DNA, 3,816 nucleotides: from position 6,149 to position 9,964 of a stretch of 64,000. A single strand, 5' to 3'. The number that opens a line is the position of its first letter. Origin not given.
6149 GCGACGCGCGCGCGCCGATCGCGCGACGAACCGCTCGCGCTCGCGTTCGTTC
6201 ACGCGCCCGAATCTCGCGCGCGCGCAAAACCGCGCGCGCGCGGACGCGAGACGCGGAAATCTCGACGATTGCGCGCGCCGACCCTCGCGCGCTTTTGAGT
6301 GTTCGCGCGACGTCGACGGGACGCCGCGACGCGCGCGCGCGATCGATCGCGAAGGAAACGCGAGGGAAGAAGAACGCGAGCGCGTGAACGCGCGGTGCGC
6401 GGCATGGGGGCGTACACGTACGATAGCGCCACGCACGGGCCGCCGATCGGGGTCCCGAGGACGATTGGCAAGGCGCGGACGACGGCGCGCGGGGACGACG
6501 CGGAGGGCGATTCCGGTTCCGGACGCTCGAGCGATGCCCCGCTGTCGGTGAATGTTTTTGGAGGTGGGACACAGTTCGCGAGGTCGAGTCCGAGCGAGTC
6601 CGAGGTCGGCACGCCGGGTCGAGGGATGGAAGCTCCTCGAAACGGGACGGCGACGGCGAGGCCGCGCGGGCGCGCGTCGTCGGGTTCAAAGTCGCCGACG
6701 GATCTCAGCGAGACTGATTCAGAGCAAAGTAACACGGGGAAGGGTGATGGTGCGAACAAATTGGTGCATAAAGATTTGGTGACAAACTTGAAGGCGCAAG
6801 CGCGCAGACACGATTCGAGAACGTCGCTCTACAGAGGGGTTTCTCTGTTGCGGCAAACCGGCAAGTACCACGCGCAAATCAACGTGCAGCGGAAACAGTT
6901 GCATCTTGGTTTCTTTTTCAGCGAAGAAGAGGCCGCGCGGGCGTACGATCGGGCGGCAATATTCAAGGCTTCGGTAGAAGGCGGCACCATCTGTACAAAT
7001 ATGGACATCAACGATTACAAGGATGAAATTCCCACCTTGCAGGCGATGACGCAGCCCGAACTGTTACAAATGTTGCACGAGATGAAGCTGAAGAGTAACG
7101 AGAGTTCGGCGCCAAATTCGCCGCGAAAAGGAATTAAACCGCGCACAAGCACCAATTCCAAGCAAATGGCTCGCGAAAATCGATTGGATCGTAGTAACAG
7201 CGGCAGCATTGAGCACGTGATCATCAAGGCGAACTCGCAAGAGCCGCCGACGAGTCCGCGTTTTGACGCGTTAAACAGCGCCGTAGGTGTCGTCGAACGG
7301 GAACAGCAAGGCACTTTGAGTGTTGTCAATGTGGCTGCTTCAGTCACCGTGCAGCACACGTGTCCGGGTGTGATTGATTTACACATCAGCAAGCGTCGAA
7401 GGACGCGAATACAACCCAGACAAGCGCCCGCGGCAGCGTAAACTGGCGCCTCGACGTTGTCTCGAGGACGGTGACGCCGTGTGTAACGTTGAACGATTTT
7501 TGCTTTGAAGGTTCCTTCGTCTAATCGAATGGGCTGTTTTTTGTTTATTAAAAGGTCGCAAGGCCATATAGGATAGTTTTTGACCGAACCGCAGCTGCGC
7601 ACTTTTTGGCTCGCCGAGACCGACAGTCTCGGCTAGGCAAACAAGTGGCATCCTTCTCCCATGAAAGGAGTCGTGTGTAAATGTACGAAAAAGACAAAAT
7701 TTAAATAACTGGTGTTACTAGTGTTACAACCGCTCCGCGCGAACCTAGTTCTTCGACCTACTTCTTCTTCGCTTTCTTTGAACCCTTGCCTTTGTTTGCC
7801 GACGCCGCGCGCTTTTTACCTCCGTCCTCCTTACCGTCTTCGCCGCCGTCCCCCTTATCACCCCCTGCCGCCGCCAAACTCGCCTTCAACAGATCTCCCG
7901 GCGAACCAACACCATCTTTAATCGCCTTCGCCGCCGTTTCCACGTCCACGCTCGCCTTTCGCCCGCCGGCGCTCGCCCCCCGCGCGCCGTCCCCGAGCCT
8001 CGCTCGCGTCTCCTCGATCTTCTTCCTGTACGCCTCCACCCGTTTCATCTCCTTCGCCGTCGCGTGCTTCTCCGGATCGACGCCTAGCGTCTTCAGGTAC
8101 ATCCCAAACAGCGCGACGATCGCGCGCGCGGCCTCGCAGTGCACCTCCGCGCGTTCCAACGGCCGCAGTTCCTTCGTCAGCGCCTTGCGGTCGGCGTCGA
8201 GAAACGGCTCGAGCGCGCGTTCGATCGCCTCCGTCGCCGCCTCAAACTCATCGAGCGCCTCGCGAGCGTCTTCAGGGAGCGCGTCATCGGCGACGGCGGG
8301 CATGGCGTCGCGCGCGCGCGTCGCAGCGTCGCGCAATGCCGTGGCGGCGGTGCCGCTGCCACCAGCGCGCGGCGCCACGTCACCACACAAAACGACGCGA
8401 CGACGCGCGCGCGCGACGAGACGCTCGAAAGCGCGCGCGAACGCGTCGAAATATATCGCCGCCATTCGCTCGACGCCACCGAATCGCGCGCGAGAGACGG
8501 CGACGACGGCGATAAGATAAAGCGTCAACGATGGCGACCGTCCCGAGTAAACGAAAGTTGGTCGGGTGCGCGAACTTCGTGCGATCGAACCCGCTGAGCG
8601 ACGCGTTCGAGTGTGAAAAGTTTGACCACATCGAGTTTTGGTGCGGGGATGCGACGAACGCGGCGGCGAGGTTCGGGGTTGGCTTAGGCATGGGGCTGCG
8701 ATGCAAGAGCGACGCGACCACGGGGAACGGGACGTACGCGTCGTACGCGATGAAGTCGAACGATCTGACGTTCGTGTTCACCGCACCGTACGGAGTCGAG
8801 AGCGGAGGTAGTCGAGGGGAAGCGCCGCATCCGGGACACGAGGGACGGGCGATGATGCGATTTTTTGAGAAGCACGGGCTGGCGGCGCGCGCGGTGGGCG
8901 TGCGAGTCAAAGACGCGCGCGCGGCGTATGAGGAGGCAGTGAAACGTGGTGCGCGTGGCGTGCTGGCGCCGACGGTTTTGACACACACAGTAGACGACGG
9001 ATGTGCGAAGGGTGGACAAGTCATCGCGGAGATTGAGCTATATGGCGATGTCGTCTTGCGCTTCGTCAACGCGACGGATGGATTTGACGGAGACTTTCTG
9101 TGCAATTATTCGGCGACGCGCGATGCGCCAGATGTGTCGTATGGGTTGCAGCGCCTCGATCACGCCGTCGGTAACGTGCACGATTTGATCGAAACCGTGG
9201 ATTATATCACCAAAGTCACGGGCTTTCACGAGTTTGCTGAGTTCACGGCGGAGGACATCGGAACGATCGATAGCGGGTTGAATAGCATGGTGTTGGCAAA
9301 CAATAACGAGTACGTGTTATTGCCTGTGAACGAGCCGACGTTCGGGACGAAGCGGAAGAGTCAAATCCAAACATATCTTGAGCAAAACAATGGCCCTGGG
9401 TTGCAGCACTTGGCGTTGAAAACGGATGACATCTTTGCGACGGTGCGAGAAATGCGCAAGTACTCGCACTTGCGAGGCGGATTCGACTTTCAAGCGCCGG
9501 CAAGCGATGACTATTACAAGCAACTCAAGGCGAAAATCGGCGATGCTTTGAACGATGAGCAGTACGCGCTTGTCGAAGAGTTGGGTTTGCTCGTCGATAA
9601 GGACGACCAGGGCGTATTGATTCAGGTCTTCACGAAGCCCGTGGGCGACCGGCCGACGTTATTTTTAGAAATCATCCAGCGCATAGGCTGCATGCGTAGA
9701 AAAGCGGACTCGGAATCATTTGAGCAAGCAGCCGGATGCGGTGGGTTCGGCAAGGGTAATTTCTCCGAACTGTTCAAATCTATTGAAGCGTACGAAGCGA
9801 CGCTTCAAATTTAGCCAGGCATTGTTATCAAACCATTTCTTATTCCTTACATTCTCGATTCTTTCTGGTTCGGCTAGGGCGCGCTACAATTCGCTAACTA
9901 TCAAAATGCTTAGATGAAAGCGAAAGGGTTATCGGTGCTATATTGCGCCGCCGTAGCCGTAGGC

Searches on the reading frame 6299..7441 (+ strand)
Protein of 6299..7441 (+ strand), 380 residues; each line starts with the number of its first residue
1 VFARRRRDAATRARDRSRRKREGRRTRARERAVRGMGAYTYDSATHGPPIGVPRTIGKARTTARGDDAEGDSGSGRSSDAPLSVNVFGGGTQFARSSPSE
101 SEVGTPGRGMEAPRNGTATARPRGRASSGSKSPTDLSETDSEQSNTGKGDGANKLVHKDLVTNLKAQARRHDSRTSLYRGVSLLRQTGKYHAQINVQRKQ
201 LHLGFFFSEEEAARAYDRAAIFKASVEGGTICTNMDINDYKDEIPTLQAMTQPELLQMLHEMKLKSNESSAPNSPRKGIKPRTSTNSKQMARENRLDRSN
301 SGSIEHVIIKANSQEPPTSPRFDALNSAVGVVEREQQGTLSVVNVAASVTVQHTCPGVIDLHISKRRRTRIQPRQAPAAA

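Call 4: search_protein_families(library=pfam, proteins=[window:6299-7441:+], max_evalue=0.01)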
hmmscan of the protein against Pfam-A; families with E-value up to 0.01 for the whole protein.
window:6299-7441:+ (380 aa): 1 family
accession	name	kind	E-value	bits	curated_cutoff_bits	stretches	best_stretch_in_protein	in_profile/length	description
PF00847.26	AP2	-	0.00035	21.2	33.3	1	177-221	2-49/54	AP2 domain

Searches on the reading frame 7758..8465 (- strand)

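Call 17: search_protein_families(library=pfam, proteins=[window:7758-8465:-], max_evalue=0.01)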
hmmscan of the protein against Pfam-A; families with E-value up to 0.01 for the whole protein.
window:7758-8465:- (235 aa): 1 family
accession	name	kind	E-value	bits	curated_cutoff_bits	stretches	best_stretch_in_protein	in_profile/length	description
PF04000.20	Sas10_Utp3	-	8.2e-08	33.1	30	1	71-149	1-87/87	Sas10/Utp3/C1D family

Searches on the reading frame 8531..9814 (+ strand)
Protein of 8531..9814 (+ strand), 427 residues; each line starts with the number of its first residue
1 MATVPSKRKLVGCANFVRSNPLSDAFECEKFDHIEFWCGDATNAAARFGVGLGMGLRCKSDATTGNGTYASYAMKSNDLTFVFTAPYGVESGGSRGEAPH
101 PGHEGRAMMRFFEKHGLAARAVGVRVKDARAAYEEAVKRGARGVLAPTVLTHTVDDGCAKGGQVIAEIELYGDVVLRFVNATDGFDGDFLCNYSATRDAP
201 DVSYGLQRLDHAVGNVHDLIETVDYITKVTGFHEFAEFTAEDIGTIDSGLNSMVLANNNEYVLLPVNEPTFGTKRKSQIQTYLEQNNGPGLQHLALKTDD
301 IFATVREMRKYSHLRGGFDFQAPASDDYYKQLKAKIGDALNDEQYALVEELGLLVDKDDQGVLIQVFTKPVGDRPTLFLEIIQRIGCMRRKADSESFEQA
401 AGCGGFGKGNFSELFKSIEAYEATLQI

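Call 4: search_protein_families(library=pfam, proteins=[window:8531-9814:+], max_evalue=0.01)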
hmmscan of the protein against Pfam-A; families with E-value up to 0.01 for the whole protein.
window:8531-9814:+ (427 aa): 4 families
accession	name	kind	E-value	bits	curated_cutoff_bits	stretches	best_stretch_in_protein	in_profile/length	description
PF00903.31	Glyoxalase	-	3e-09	37.7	20.6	1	208-311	1-91/121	Glyoxalase/Bleomycin resistance protein/Dioxygenase superfamily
PF13669.12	Glyoxalase_4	-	5.5e-09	36.7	27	1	211-310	2-88/109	Glyoxalase/Bleomycin resistance protein/Dioxygenase superfamily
PF14696.12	Glyoxalase_5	-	2.5e-06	28.2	27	1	108-146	63-101/139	Hydroxyphenylpyruvate dioxygenase, HPPD, N-terminal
PF13468.12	Glyoxalase_3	-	3.1e-05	24.5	25.1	1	209-310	1-97/176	Glyoxalase-like domain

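Call 34: find_encoding_contigs(protein=window:8531-9814:+, flank=10000, max_places=10)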
Protein window:8531-9814:+ (427 aa): 4 contigs read that carry it; 3 places shown.
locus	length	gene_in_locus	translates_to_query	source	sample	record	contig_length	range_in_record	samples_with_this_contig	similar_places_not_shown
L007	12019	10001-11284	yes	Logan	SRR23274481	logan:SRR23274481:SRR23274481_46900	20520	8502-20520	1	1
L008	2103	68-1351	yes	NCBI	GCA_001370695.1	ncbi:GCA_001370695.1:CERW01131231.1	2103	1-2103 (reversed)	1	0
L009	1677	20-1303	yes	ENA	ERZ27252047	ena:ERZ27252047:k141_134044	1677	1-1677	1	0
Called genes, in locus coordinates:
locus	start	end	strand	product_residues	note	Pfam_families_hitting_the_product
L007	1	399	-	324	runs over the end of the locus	PF19270:FBO_C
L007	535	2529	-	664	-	PF00076:RRM_1, PF04677:CwfJ_C_1, PF04676:CwfJ_C_2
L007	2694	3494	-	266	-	-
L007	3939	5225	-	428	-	-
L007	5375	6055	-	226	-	PF07557:Shugoshin_C (weak)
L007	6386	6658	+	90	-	-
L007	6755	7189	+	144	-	-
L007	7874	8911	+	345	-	-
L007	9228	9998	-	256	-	PF04000:Sas10_Utp3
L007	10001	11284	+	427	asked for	PF00903:Glyoxalase (faint), PF13669:Glyoxalase_4 (faint), PF14696:Glyoxalase_5 (faint)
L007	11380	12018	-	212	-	?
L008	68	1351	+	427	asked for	PF00903:Glyoxalase (faint), PF13669:Glyoxalase_4 (faint), PF14696:Glyoxalase_5 (faint)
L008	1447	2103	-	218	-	?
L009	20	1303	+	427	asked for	PF00903:Glyoxalase (faint), PF13669:Glyoxalase_4 (faint), PF14696:Glyoxalase_5 (faint)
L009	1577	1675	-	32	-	?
